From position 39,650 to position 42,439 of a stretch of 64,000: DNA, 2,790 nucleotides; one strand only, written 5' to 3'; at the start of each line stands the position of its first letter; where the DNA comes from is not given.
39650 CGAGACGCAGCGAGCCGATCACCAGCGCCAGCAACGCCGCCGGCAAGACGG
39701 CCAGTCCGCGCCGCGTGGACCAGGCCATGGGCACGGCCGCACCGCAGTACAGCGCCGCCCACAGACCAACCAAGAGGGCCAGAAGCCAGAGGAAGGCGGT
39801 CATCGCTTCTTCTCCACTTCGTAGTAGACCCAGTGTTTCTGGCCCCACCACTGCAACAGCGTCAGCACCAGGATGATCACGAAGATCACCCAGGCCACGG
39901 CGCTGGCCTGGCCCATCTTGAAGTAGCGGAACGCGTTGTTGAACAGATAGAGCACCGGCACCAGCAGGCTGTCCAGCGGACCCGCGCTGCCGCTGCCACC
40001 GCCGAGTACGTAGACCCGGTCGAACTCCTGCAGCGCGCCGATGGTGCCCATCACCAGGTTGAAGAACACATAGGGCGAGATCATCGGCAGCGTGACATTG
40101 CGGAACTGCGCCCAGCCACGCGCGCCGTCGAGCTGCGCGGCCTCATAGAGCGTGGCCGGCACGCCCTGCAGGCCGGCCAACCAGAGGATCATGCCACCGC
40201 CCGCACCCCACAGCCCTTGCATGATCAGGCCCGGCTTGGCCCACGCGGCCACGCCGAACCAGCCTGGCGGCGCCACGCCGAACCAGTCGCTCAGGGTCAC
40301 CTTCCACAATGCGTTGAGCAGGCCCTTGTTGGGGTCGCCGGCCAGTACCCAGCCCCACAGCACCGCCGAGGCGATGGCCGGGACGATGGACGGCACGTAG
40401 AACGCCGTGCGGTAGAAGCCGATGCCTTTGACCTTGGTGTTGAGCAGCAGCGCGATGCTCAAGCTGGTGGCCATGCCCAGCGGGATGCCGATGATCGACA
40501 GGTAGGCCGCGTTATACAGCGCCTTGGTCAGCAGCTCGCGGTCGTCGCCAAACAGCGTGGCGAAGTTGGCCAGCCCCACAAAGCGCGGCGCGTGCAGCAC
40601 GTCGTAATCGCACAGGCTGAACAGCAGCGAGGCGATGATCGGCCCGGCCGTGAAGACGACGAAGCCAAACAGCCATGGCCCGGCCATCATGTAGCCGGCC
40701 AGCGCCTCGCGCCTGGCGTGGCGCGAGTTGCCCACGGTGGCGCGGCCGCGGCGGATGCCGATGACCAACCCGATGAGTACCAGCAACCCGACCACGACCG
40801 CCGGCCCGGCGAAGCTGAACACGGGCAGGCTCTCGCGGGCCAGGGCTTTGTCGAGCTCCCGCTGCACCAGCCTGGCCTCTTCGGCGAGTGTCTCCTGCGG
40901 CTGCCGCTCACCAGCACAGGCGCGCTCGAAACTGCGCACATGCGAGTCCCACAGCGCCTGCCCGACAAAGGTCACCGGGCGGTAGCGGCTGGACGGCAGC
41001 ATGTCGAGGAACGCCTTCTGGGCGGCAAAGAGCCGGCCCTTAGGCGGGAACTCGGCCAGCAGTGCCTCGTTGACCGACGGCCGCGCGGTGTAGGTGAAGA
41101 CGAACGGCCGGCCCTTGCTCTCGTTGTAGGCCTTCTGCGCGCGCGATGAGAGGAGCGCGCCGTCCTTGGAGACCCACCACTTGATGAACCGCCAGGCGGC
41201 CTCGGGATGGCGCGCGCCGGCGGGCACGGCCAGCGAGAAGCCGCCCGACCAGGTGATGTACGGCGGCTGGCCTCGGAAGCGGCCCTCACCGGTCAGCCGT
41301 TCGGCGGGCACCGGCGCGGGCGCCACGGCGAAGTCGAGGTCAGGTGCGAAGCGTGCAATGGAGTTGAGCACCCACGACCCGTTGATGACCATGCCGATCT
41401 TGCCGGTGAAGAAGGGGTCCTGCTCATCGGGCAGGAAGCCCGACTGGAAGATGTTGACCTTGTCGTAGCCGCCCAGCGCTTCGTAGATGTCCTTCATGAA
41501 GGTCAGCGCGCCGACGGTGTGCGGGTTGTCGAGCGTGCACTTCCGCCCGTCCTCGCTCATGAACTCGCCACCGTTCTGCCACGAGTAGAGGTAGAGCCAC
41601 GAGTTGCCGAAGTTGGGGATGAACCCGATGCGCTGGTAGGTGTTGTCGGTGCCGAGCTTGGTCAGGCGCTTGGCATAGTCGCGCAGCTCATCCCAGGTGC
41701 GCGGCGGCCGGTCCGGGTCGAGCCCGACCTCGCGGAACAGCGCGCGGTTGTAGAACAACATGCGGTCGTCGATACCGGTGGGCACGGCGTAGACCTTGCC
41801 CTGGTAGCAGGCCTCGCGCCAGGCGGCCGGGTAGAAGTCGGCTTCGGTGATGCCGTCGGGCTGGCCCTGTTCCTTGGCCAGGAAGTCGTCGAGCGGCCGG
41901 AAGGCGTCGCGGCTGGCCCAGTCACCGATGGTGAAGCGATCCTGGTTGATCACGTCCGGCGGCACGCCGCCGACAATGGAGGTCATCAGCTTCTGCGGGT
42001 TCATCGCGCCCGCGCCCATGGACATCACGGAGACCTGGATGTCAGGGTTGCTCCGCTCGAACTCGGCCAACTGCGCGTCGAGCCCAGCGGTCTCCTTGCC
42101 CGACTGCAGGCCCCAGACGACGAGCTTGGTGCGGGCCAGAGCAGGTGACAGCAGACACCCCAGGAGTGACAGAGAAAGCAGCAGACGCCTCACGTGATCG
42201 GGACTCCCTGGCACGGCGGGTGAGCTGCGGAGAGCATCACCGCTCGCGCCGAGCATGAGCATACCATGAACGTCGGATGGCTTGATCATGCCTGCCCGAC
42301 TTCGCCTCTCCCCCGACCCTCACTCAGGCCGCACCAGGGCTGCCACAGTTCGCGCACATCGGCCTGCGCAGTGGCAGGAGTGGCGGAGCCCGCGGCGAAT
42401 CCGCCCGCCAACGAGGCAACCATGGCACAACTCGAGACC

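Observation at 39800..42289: ABC sugar importer with substrate-binding protein covalently fused to its MalF-type permease via an extra linker TM helix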

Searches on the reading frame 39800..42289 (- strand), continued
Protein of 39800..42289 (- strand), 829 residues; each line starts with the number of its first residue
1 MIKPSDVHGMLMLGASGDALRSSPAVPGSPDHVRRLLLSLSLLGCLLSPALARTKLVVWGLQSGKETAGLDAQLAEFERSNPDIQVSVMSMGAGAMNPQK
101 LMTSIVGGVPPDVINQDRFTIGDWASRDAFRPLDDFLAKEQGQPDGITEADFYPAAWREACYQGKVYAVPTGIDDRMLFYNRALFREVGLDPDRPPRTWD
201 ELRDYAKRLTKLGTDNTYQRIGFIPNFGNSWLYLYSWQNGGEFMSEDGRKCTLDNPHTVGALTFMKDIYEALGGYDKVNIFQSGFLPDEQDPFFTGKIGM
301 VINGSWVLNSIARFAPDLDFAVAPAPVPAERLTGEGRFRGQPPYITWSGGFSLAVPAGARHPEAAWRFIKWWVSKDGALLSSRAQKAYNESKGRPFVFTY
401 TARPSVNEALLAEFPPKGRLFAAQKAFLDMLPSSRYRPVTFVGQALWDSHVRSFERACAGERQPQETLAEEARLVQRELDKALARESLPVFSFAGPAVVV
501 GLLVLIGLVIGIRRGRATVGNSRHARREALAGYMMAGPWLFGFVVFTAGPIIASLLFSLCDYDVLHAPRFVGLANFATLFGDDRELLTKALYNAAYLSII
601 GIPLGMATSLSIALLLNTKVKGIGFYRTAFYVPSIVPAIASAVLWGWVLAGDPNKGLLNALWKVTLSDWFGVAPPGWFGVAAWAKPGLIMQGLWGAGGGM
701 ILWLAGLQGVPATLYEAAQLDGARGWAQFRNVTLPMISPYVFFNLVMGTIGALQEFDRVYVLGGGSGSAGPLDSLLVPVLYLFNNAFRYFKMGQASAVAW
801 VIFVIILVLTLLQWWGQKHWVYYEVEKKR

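Call 38: predict_structure(alignment_id=A2)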
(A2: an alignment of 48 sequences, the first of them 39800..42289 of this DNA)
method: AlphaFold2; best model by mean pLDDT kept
length: 829 residues; sequences in the alignment: 48
mean_pLDDT: 74.4   pTM: 0.71
mean pLDDT of the five models: 74.4, 73.6, 72.7, 71.1, 70.5
residues with pLDDT >= 90: 270; 70-90: 255; 50-70: 146; < 50: 158
segments of 3 or more residues with pLDDT < 50: 1-29, 91-107, 615-655, 678-688, 698-708, 756-790, 821-829
pLDDT, mean of each block of 10 residues (from residue 1): 33 34 43 73 67 86 86 96 88 46 51 74 63 93 90 90 89 92 97 97 97 86 83 91 85 95 95 84 65 91 92 94 96 94 86 87 96 96 96 94 96 94 96 81 76 87 93 87 81 84 88 84 82 80 73 81 70 84 72 66 57 48 41 37 45 50 65 50 47 50 49 68 70 62 54 50 38 44 42 69 77 69 44
secondary structure, 60 per line:
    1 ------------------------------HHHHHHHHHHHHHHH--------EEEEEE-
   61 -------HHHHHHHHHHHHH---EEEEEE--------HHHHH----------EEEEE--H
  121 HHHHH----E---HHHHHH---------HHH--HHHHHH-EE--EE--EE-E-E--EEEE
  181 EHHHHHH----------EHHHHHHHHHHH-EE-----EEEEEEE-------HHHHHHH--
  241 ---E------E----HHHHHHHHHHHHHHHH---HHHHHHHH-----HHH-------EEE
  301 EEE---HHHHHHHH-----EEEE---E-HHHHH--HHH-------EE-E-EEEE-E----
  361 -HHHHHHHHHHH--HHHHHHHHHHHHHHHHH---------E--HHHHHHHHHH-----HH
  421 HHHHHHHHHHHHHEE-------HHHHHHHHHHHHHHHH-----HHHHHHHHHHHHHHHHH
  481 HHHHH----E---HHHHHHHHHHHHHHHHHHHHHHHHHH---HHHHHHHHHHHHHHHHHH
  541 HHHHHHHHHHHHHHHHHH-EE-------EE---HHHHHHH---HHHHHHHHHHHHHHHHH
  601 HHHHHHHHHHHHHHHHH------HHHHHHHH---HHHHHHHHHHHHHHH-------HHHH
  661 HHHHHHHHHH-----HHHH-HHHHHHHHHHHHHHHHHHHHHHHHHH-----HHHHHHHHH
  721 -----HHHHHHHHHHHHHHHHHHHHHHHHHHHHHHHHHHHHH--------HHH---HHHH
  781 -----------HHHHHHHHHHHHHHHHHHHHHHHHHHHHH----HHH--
elements in order (helices of 4 or more, strands of 3 or more residues): H31-45 E54-59 H68-80 E84-89 H98-102 E113-117 H120-125 H134-139 H154-159 E177-181 H182-187 H199-209 E218-224 H232-238 H256-271 H275-282 E298-303 H307-314 E320-323 H329-333 E351-354 H362-372 H375-391 H404-413 H419-433 H443-458 H464-485 H494-519 H523-558 H574-580 H584-617 H624-631 H635-649 H657-670 H676-679 H681-706 H712-720 H726-762 H777-780 H792-820

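Call 44: fold_search(model_id=the predicted structure, library=pdb)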
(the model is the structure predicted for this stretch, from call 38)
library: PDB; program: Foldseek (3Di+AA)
matches with E <= 10: 1260; with E <= 0.001: 1034
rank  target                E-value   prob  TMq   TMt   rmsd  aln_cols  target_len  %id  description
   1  4r9f_A                1.5e-21  1.00  0.41  0.81   4.4       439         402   24  CpMnBP1 with Mannobiose Bound (released 2014-10-29)
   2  4r9g_A                9.7e-21  1.00  0.41  0.81   4.5       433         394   24  CpMnBP1 with Mannotriose Bound (released 2014-10-29)
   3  5f7v_A                4.6e-20  1.00  0.41  0.82   3.9       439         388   20  ABC substrate-binding protein Lmo0181 from Listeria monocytogenes in complex with cycloalternan (released 2016-09-07)
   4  5ci5_A                6.0e-20  1.00  0.39  0.78   4.6       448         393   22  Crystal Structure of an ABC transporter Solute Binding Protein from Thermotoga Lettingae TMO (Tlet_1705, TARGET EFI-51 (released 2015-07-22)
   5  5ci5_B                2.8e-19  1.00  0.39  0.78   4.5       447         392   22  Crystal Structure of an ABC transporter Solute Binding Protein from Thermotoga Lettingae TMO (Tlet_1705, TARGET EFI-51 (released 2015-07-22)
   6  6dtr                  3.0e-19  1.00  0.39  0.78   4.5       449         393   22  Apo T. maritima MalE3 (released 2018-09-19)
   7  5ysf_A                4.9e-19  1.00  0.41  0.82   4.3       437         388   19  Crystal structure of beta-1,2-glucooligosaccharide binding protein in complex with sophoropentaose (released 2018-05-02)
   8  7bvt_A                5.1e-19  1.00  0.40  0.80   4.2       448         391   20  Crystal structure of cyclic alpha-maltosyl-1,6-maltose binding protein from Arthrobacter globiformis (released 2020-12-02)
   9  5ysd_A                7.1e-19  1.00  0.41  0.83   4.3       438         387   20  Crystal structure of beta-1,2-glucooligosaccharide binding protein in complex with sophorotriose (released 2018-05-02)
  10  3k01                  8.9e-19  1.00  0.40  0.79   4.5       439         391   24  Crystal structures of the GacH receptor of Streptomyces glaucescens GLA.O in the unliganded form and in complex with aca (released 2010-02-16)
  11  5yse_A                1.1e-18  1.00  0.41  0.83   4.3       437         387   20  Crystal structure of beta-1,2-glucooligosaccharide binding protein in complex with sophorotetraose (released 2018-05-02)
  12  3jzj_A                1.5e-18  1.00  0.39  0.78   4.9       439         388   24  Crystal structures of the GacH receptor of Streptomyces glaucescens GLA.O in the unliganded form and in complex with a (released 2010-02-16)
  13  5yse_B                1.8e-18  1.00  0.41  0.83   4.3       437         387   20  Crystal structure of beta-1,2-glucooligosaccharide binding protein in complex with sophorotetraose (released 2018-05-02)
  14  5ysb_A                2.1e-18  1.00  0.40  0.82   4.2       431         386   20  Crystal structure of beta-1,2-glucooligosaccharide binding protein in ligand-free form (released 2018-05-02)
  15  6dtq_A                3.6e-18  1.00  0.38  0.76   4.6       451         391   22  Maltose bound T. maritima MalE3 (released 2018-09-19)
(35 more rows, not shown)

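Call 58: find_encoding_contigs(protein=P0286, flank=6000, max_places=2)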
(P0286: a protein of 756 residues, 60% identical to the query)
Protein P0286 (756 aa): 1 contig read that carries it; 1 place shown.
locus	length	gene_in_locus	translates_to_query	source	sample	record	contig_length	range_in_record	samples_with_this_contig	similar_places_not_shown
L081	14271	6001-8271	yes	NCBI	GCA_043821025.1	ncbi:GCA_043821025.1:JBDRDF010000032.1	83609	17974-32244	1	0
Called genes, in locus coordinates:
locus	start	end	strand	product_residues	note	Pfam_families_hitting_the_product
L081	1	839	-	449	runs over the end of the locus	PF19289:PmbA_TldD_3rd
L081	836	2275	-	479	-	PF01523:PmbA_TldD_1st, PF19289:PmbA_TldD_3rd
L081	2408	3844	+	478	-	-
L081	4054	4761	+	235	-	PF07589:PEP_exosort_dom (weak)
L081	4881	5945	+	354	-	PF07589:PEP_exosort_dom (weak)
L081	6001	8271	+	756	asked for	PF01547:SBP_bac_1, PF13416:SBP_bac_8, PF00528:BPD_transp_1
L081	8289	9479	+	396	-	PF00528:BPD_transp_1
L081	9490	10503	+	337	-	-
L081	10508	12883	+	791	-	PF06165:GH94_b-supersand, PF17167:Glyco_hydro_94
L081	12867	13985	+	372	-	PF01047:MarR (weak), PF13412:HTH_24, PF12802:MarR_2 (weak), PF00480:ROK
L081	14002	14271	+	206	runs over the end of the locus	PF21582:CBM30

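Call 59: find_encoding_contigs(protein=P0001, flank=10000, max_places=2)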
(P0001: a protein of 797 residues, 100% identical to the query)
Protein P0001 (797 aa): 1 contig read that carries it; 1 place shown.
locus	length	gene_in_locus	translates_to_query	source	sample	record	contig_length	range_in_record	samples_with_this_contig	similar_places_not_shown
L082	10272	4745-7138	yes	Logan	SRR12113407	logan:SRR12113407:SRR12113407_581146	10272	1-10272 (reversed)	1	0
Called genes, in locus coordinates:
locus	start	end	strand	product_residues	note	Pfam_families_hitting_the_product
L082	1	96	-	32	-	?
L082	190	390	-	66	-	-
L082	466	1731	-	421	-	PF00251:Glyco_hydro_32N, PF04616:Glyco_hydro_43 (weak), PF22847:Glyco_hydro_43_rel (faint)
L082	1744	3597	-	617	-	PF20581:DUF6785, PF20580:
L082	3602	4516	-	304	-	PF00248:Aldo_ket_red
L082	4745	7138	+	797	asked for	PF01547:SBP_bac_1, PF13416:SBP_bac_8, PF00528:BPD_transp_1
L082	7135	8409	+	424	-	PF00528:BPD_transp_1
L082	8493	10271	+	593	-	?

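Call 61: search_protein_families(library=pfam, proteins=[L081:9490-10503:+, L081:8289-9479:+], max_evalue=0.01)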
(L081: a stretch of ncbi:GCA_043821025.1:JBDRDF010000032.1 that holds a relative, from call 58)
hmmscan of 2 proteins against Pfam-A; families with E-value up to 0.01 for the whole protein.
L081:9490-10503:+ (337 aa): 0 families

L081:8289-9479:+ (396 aa): 3 families
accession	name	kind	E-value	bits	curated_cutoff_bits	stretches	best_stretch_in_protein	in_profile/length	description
PF00528.27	BPD_transp_1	-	5e-18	65.9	26.4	1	214-386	9-179/184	Binding-protein-dependent transport system inner membrane component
PF03425.19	CBM_11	-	0.0025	18.3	27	1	50-141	43-139/182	Carbohydrate binding domain (family 11)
PF21582.3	CBM30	-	0.0032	17.9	27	1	87-167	77-166/170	Carbohydrate binding domain 30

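Call 68: find_encoding_contigs(protein=P0002, flank=4000, max_places=1)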
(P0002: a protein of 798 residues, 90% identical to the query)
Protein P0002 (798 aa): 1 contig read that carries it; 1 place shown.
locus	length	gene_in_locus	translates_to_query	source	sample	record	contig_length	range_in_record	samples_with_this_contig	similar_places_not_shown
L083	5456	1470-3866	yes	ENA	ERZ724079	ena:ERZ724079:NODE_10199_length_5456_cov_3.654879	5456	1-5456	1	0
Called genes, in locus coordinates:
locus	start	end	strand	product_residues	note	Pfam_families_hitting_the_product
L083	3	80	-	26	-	?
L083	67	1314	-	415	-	PF13175:AAA_15 (faint), PF13304:AAA_21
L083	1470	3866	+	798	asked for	PF01547:SBP_bac_1, PF13416:SBP_bac_8, PF00528:BPD_transp_1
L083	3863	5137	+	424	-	PF00528:BPD_transp_1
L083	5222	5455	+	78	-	?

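Call 69: find_encoding_contigs(protein=P0003, flank=6000, max_places=1)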
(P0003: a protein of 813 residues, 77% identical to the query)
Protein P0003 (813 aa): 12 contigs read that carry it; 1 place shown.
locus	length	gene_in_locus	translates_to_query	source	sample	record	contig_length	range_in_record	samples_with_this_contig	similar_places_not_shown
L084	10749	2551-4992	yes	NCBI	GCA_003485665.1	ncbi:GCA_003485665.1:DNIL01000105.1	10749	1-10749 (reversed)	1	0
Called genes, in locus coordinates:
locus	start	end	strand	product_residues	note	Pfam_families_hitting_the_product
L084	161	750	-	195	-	PF07596:SBP_bac_10 (weak)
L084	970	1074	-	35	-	PF07963:N_methyl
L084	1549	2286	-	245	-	-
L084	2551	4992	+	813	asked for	PF01547:SBP_bac_1, PF13416:SBP_bac_8, PF00528:BPD_transp_1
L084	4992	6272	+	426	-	PF00528:BPD_transp_1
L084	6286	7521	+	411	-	PF02746:MR_MLE_N, PF13378:MR_MLE_C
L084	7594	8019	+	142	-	-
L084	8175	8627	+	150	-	-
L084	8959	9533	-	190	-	PF04041:Glyco_hydro_130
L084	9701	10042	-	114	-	PF04041:Glyco_hydro_130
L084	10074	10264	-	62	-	-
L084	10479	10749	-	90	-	PF23234:WHD_4th_Lhr (weak)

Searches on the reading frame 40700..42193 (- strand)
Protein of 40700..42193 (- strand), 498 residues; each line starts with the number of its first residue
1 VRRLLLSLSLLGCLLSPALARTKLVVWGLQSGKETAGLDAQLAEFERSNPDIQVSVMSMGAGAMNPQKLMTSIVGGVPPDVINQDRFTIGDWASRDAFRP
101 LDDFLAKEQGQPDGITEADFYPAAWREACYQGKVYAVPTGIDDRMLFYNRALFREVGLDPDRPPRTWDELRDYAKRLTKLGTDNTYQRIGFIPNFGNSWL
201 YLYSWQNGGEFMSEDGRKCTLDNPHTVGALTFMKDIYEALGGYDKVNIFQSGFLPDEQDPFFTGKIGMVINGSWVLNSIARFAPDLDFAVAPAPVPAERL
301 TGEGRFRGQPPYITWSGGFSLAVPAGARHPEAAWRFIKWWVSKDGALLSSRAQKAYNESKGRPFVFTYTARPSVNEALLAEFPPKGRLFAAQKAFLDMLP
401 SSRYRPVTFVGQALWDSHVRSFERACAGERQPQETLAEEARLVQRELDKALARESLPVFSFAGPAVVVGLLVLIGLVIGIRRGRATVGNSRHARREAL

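Call 46: search_solved_structures(query=window:40700-42193:-, max_evalue=1e-8, show_alignments=1)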
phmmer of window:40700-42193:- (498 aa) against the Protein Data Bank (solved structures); distinct sequences matched with E-value up to 1e-8: 40.
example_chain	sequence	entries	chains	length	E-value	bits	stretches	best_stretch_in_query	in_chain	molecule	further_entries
4r9f_A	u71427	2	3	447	8.9e-38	133.4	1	24-358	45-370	MBP1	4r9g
3k01_A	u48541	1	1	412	1.6e-23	86.4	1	25-342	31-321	Acarbose/maltose binding protein GacH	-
3jzj_A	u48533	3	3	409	1.7e-23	86.3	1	25-342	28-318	Acarbose/maltose binding protein GacH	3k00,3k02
5ci5_A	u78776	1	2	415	4.9e-21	78.2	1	51-344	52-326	Extracellular solute-binding protein family 1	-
4qrz_A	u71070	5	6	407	5.5e-19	71.4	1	24-350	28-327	ABC-TYPE SUGAR TRANSPORTER | ABC transporter, substrate binding protein (Sugar)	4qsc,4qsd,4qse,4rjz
5f7v_A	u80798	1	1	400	6.1e-19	71.3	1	22-278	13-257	Lmo0181 protein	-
3uor_A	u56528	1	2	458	7.2e-19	71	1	23-339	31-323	ABC transporter sugar binding protein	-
6lce_A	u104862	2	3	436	4.6e-18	68.4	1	79-345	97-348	ABC transporter substrate binding component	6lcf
5ysb_A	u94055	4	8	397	1.1e-17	67.2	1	26-298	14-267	Lin1841 protein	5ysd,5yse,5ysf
8art_A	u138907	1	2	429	2.3e-17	66.1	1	33-343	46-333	Putative secreted maltose-binding protein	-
6dtq_A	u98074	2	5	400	9.9e-16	60.7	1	30-237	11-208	maltose-binding protein MalE3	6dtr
7bvt_A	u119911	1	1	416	1.6e-15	60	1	12-298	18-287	Hypothetical sugar ABC-transporter sugar binding protein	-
6rjy_A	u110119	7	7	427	6.4e-15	58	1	41-344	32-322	Arabino-oligosaccharids-binding protein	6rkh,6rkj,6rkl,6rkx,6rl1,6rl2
4rya_A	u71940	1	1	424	4e-14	55.4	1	43-350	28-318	ABC transporter substrate binding protein (Sorbitol)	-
4zza_A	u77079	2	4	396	6.3e-14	54.7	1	42-352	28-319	Sugar binding protein of ABC transporter system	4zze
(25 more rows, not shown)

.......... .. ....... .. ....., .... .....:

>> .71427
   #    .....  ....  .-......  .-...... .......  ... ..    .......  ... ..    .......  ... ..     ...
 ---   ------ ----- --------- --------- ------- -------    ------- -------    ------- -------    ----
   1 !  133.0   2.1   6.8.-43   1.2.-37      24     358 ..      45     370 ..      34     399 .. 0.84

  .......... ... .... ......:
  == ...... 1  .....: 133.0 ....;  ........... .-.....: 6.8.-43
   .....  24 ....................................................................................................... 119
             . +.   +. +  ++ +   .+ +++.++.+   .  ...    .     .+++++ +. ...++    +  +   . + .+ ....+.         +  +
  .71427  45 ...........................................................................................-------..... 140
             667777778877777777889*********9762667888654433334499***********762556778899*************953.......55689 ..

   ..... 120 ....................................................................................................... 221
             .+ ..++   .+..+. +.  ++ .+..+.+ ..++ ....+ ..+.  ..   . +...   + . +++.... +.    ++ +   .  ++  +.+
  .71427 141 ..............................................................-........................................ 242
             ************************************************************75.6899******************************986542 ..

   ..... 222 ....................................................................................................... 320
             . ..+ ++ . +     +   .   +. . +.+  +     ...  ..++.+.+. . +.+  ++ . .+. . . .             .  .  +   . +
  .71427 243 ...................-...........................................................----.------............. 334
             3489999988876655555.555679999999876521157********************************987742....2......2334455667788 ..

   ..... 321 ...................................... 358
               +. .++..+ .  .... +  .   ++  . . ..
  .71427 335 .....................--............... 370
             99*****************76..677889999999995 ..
